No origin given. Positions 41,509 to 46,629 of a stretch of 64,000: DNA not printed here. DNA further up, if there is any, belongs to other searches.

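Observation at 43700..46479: PglW-like NERD-pseudokinase-kinase front end on an Upf1-like helicase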

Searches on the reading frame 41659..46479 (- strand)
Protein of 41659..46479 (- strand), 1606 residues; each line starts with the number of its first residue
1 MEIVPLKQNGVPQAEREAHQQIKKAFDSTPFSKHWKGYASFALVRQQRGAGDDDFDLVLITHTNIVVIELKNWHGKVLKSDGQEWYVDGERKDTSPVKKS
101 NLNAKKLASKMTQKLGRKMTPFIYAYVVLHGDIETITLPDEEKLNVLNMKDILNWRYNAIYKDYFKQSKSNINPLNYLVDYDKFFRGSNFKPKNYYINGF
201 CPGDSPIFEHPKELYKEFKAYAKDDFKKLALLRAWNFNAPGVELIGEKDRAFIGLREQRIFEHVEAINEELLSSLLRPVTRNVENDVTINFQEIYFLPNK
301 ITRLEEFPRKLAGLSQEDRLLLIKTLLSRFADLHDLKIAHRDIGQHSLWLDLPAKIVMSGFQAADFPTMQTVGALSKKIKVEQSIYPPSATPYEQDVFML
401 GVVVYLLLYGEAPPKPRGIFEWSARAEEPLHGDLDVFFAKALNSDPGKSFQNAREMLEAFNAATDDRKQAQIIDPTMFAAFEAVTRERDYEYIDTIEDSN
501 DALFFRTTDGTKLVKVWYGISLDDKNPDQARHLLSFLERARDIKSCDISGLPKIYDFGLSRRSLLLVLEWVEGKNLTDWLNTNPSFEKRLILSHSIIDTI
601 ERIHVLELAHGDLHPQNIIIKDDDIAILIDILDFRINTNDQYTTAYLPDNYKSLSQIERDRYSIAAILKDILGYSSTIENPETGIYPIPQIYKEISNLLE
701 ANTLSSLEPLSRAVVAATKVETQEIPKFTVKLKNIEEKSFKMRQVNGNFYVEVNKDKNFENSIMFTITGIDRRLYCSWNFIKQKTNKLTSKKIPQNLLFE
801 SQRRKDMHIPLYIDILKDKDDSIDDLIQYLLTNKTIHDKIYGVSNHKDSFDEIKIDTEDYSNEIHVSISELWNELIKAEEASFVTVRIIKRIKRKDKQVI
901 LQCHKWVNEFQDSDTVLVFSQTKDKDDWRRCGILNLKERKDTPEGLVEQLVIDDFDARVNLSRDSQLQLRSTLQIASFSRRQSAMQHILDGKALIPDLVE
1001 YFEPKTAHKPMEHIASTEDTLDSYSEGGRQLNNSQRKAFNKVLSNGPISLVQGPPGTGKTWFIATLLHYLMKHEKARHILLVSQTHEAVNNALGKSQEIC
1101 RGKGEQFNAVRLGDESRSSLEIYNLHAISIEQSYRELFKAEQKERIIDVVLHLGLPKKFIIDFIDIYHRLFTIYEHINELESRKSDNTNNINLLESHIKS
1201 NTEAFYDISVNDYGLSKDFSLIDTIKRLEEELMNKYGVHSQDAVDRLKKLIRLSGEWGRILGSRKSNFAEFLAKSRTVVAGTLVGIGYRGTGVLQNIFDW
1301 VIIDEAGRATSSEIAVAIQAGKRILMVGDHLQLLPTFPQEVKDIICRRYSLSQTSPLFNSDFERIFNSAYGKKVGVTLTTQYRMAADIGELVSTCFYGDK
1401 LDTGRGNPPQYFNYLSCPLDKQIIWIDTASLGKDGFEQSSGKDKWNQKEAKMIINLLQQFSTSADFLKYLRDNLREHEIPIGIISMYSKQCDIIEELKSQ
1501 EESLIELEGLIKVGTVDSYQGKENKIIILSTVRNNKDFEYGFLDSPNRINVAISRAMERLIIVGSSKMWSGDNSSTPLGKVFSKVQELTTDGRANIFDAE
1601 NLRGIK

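Call 6: search_protein_families(library=pfam, proteins=[window:41659-46479:-], max_evalue=0.01)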
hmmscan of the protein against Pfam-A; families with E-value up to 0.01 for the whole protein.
window:41659-46479:- (1606 aa): 22 families
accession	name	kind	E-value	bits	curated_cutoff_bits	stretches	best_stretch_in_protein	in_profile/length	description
PF13087.12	AAA_12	-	7.8e-44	150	27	1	1359-1566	3-194/195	AAA domain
PF13086.12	AAA_11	-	1.9e-39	136.5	27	1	1030-1337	1-254/257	AAA domain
PF08378.17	NERD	-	2.5e-12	47.7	22.1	1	15-129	6-110/111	Nuclease-related domain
PF13604.12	AAA_30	-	8.7e-12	45.6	27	1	1030-1096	1-65/191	AAA domain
PF00069.31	Pkinase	-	2.4e-11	44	31.7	1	547-634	56-142/263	Protein kinase domain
PF13245.12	AAA_19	-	4.9e-10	40.1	25.1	1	1035-1091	1-56/134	AAA domain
PF00580.27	UvrD-helicase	-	1.7e-07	31.7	23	1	1031-1231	1-179/271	UvrD/REP helicase N-terminal domain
PF04851.21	ResIII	-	1.7e-06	28.5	22.5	1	1031-1171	4-138/164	Type III restriction enzyme, res subunit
PF03109.22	ABC1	-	5.7e-06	26.1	22.9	1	550-630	131-210/244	ABC1 atypical kinase-like domain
PF06293.20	Kdo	-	8.7e-06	25.8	21.3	1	557-630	86-165/207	Lipopolysaccharide kinase (Kdo/WaaP) family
PF09848.15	SLFN-g3_helicase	-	9.9e-05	22.2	24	0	1049-1092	4-50/354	Schlafen group 3, DNA/RNA helicase domain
PF07714.23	PK_Tyr_Ser-Thr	-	0.00018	21.4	23.1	1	529-638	41-150/258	Protein tyrosine and serine/threonine kinase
PF01443.25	Viral_helicase1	-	0.00023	21.5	21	0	1298-1348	60-122/228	Viral superfamily 1 RNA helicase core domain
PF00270.35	DEAD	-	0.0004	20.6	26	1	1034-1121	3-90/167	DEAD/DEAH box helicase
PF02562.22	PhoH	-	0.00058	19.8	27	1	1032-1095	6-67/205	PhoH-like protein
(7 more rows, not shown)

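Call 7: search_protein_families(library=padloc, proteins=[window:41659-46479:-], max_evalue=0.01)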
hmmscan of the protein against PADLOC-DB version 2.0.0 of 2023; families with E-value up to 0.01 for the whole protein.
window:41659-46479:- (1606 aa): 39 families (the best 25 are shown)
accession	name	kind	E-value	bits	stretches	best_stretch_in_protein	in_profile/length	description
PDLC03921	MkoA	-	0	1571.7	1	1-1604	1-1605/1607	-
PDLC03920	MkoA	-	6e-138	459.9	2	535-1593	54-1104/1112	-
PDLC03924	MkoC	-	6.4e-40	135.1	2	1293-1581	666-959/1136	-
PDLC02512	PglW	-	4.8e-24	82.4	2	15-166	17-168/1403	PglW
PDLC04044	PD-T4-6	-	3e-17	60.8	2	525-631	72-183/372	-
PDLC04047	PD-T4-6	-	3.2e-16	57.3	2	528-631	51-155/327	-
PDLC04042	PD-T4-6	-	3.4e-16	57.7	2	549-630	69-152/292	-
PDLC04046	PD-T4-6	-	4e-13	47.3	1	557-644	84-172/427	-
PDLC04063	PD-T4-6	-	6.4e-13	46.3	1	563-642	93-173/564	-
PDLC04059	PD-T4-6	-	1.6e-12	45.2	1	546-630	63-154/433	-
PDLC04060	PD-T4-6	-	2.9e-12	44.2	1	538-636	57-154/486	-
PDLC04138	mad6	-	3.4e-12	44.1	2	531-626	94-192/659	mads_6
PDLC04053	PD-T4-6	-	7.7e-12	43.3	1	553-644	73-168/311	-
PDLC04057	PD-T4-6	-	2.9e-11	41.1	1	536-636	55-154/443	-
PDLC04049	PD-T4-6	-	7.2e-11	39.5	1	562-641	87-167/442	-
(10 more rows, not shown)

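Call 8: search_protein_families(library=ncbifam, proteins=[window:41659-46479:-], max_evalue=0.01)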
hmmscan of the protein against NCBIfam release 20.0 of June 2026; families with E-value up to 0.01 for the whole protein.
window:41659-46479:- (1606 aa): 22 families
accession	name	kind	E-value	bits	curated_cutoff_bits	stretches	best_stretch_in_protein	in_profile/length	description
TIGR00376.1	TIGR00376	hypoth_equivalog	2.7e-49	168.2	348.9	2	1295-1581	361-626/639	IGHMBP2 family helicase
NF040671.1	PLuB_AAA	exception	2e-35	121.5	999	2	1297-1567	962-1233/1256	PLuB system helicase-like protein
NF047741.1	antiphage_MADS6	equivalog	8.6e-32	110.4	460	2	40-471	35-468/612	methylation-associated defense system protein kinase MAD6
NF033442.0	BREX_PglW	equivalog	1e-16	59.9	990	1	15-153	14-154/1391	BREX system serine/threonine kinase PglW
NF011464.0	PRK14879.1-7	equivalog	4.6e-10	39.6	246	1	544-630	61-145/221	Kae1-associated kinase Bud32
TIGR03724.2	arch_bud32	equivalog_domain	2.4e-09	37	125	1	544-631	51-128/193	KEOPS complex kinase/ATPase Bud32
NF033483.0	PknB_PASTA_kin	equivalog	1.1e-08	34.6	450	1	553-634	71-151/563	Stk1 family PASTA domain-containing Ser/Thr kinase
NF011460.0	PRK14879.1-1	equivalog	2.3e-08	33.5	199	1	563-631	85-154/232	Kae1-associated kinase Bud32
TIGR01448.2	helicase_RecD2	equivalog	8.6e-08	30.8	500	1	1021-1085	306-368/713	SF1B family DNA helicase RecD2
NF038150.1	lanthi_synth_IV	equivalog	1.1e-07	30.7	650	1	549-668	253-386/851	class IV lanthionine synthetase LanL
TIGR01447.1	recD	equivalog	1.4e-07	30.5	310.15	1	1031-1085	149-205/597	exodeoxyribonuclease V subunit alpha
NF058533.1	antiphage_ProA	equivalog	3.4e-07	28.1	1500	0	1296-1336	1302-1342/1903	anti-phage protein ProA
NF038151.1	lanthi_synth_III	equivalog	4.1e-06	25.5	575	1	550-670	285-421/833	class III lanthionine synthetase LanKC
NF007174.0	PRK09605.1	equivalog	2.3e-05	23.1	447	1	543-631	393-470/535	bifunctional N(6)-L-threonylcarbamoyladenine synthase/serine/threonine protein kinase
NF011463.0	PRK14879.1-4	equivalog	2.6e-05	23.7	188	1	565-630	94-156/237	Kae1-associated kinase Bud32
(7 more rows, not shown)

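Call 19: find_homologous_proteins(query=window:41659-46479:-, max_evalue=1e-10)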
Query window:41659-46479:- (1606 aa): 165 proteins with E <= 1e-10 among 6146 candidates; the best 120 are listed.
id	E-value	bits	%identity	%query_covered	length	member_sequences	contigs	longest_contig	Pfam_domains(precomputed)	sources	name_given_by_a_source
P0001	0.0e+0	3655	100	100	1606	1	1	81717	PF06293.21,PF00069.32,PF13087.13,PF13086.13,PF13604.13,PF03109.23,PF13245.13,PF08378.18,PF04851.22,PF00580.28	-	-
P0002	0.0e+0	1949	55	100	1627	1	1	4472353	PF06293.21,PF07714.24,PF00069.32,PF13087.13,PF13086.13,PF13604.13,PF03109.23,PF13245.13,PF08378.18,PF04851.22,PF01636.30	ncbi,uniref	ncbi:AAA domain-containing protein [Cupriavidus basilensis]|uniref:AAA domain-containing protein n=1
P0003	0.0e+0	1933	55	100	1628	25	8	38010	PF00069.32,PF13087.13,PF13086.13,PF13604.13,PF03109.23,PF13245.13,PF08378.18,PF01636.30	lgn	-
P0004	0.0e+0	1917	54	100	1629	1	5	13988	PF00069.32,PF13087.13,PF13086.13,PF13604.13,PF03109.23,PF13245.13,PF08378.18,PF04851.22,PF01636.30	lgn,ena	-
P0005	0.0e+0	1914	55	100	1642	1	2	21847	PF00069.32,PF13087.13,PF13086.13,PF13604.13,PF03109.23,PF13245.13,PF08378.18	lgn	-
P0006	0.0e+0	1901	55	100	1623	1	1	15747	PF06293.21,PF07714.24,PF00069.32,PF13087.13,PF13086.13,PF13604.13,PF03109.23,PF13245.13,PF08378.18,PF04851.22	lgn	-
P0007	0.0e+0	1893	55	100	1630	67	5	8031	PF00069.32,PF13087.13,PF13086.13,PF13604.13,PF13245.13,PF08378.18,PF04851.22,PF01636.30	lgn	-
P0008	0.0e+0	1890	55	100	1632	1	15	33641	PF00069.32,PF13087.13,PF13086.13,PF13604.13,PF03109.23,PF13245.13,PF19974.6,PF08378.18,PF01636.30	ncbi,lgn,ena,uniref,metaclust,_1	ncbi:AAA domain-containing protein [Methylobacillus sp.]|uniref:AAA domain-containing protein n=1 Ta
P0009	0.0e+0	1887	54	100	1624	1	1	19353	PF00069.32,PF13087.13,PF13086.13,PF13604.13,PF03109.23,PF13245.13,PF08378.18,PF01636.30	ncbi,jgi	jgi:serine/threonine protein kinase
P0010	0.0e+0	1887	54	100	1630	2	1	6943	PF00069.32,PF13087.13,PF13086.13,PF13604.13,PF13245.13,PF08378.18,PF01636.30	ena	-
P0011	0.0e+0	1876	54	100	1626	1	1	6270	PF06293.21,PF00069.32,PF13087.13,PF13086.13,PF13604.13,PF03109.23,PF13245.13,PF08378.18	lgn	-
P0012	0.0e+0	1874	54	100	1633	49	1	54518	PF13087.13,PF13086.13,PF01443.25,PF13604.13,PF13245.13,PF19974.6,PF08378.18,PF06293.21,PF07714.24,PF00069.32,PF03109.23,PF01636.30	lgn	-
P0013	0.0e+0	1871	54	100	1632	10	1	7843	PF06293.21,PF00069.32,PF13087.13,PF13086.13,PF13604.13,PF03109.23,PF13245.13,PF19974.6,PF08378.18,PF01636.30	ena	-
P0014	0.0e+0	1870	54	100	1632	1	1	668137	PF00069.32,PF13087.13,PF13086.13,PF13604.13,PF13245.13,PF08378.18,PF01636.30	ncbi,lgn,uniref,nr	ncbi:AAA domain-containing protein [Caballeronia zhejiangensis]|uniref:AAA domain-containing protein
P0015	0.0e+0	1870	54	100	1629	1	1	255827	PF00069.32,PF13087.13,PF13086.13,PF13604.13,PF03109.23,PF13245.13,PF08378.18,PF01636.30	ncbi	-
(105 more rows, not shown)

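Call 41: find_encoding_contigs(protein=P0002, flank=8000, max_places=2)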
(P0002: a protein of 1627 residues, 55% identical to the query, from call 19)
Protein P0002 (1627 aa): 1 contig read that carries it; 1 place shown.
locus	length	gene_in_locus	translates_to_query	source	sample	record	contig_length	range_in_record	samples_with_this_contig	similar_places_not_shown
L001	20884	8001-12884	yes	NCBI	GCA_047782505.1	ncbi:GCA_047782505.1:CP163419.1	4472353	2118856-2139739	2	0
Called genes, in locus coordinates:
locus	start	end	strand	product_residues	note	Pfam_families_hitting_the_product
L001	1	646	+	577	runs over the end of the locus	-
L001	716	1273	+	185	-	PF13638:PIN_4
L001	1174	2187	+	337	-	-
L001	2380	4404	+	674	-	PF03235:GmrSD_N, PF07510:GmrSD_C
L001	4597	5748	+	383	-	PF13271:DUF4062, PF13707:RloB (weak)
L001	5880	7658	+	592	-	PF13175:AAA_15 (weak), PF13304:AAA_21, PF13175:AAA_15 (weak)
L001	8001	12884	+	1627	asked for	PF08378:NERD, PF00069:Pkinase, PF03109:ABC1 (weak), PF07714:PK_Tyr_Ser-Thr (weak), PF13086:AAA_11, PF13245:AAA_19, PF13604:AAA_30 (weak), PF13087:AAA_12, +3 more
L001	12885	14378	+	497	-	-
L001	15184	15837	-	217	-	-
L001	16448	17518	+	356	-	PF01139:RtcB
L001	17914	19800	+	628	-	PF13667:ThiC-associated, PF01964:ThiC_Rad_SAM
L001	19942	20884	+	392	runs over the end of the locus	PF01266:DAO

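Call 45: search_dna_similar(query=window:41659-46479:-, collection=plasmids, mode=protein, max_rows=40, max_evalue=1e-20)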
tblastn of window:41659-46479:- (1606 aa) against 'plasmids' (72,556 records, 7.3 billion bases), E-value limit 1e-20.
Records with a match: 229; places in all: 248; records where one place covers at least 80% of the query: 102.
Best place of each record, by identity: <60% 229.
By first word of the organism name: Acinetobacter 107; Pseudomonas 29; Ralstonia 21; Clostridium 7; Providencia 6; Vibrio 5; Mycobacterium 5; Nostoc 4; Klebsiella 3; Rhizobium 3; and 30 more.
By predicted mobility (MOB-suite, as given by PLSDB): mobilizable 102; non-mobilizable 68; conjugative 59.
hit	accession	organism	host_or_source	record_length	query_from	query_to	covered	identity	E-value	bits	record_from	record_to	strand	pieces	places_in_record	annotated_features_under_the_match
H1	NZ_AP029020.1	Acidovorax sp. DW039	Lemna minor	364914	1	1604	100%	33.9%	0e+0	855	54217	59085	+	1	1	AAA domain-containing protein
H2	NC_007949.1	Polaromonas sp. JS666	-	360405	1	1604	100%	31.0%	0e+0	706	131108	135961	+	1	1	AAA domain-containing protein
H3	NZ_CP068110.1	Moraxella osloensis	-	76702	35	1591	97%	30.4%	0e+0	614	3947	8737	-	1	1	AAA domain-containing protein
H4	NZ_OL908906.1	Providencia rettgeri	-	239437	35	1591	97%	30.3%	0e+0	653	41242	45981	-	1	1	AAA domain-containing protein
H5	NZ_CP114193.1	Aminobacter sp. NyZ550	-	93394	10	1602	99%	28.9%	8e-152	524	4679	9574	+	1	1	AAA domain-containing protein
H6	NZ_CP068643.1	Vibrio parahaemolyticus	Penaeus vannamei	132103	35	1586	97%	29.6%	1e-171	583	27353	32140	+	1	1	AAA domain-containing protein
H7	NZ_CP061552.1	Acinetobacter seifertii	Homo sapiens,blood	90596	2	1587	98%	28.8%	8e-115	443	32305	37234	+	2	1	AAA domain-containing protein | nuclease-related domain-containing protein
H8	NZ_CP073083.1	Pseudomonas aeruginosa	Homo sapiens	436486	35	1587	97%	29.3%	8e-178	602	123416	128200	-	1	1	AAA domain-containing protein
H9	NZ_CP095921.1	Pseudomonas aeruginosa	Homo sapiens,rectal swab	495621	35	1587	97%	29.2%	6e-178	602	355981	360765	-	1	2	AAA domain-containing protein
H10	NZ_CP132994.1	Pseudomonas aeruginosa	Homo sapiens,sputum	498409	35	1587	97%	29.2%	6e-178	602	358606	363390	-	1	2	AAA domain-containing protein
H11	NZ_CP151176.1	Pseudomonas aeruginosa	Homo sapiens,cell culture,skin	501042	35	1587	97%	29.2%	6e-178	602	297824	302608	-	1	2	AAA domain-containing protein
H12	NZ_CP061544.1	Acinetobacter seifertii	Homo sapiens,blood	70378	2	1587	99%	28.5%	1e-120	429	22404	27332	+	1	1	AAA domain-containing protein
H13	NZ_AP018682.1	Vibrio casei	-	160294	17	1591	86%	32.6%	7e-66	656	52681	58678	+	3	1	AAA domain-containing protein | IS3 family transposase | DEAD/DEAH box helicase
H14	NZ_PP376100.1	Klebsiella pneumoniae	-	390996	35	1592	85%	32.5%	2e-115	676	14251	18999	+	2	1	AAA domain-containing protein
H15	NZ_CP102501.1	Citrobacter youngae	Homo sapiens,Blood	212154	35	1592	85%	32.5%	2e-115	676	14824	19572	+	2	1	AAA domain-containing protein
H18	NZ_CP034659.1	Escherichia coli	cell culture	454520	35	1592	85%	32.5%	2e-115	676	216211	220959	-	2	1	AAA domain-containing protein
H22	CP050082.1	Rhizobium leguminosarum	Trifolium pratense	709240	54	1594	96%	28.3%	1e-146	509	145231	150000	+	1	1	AAA family ATPase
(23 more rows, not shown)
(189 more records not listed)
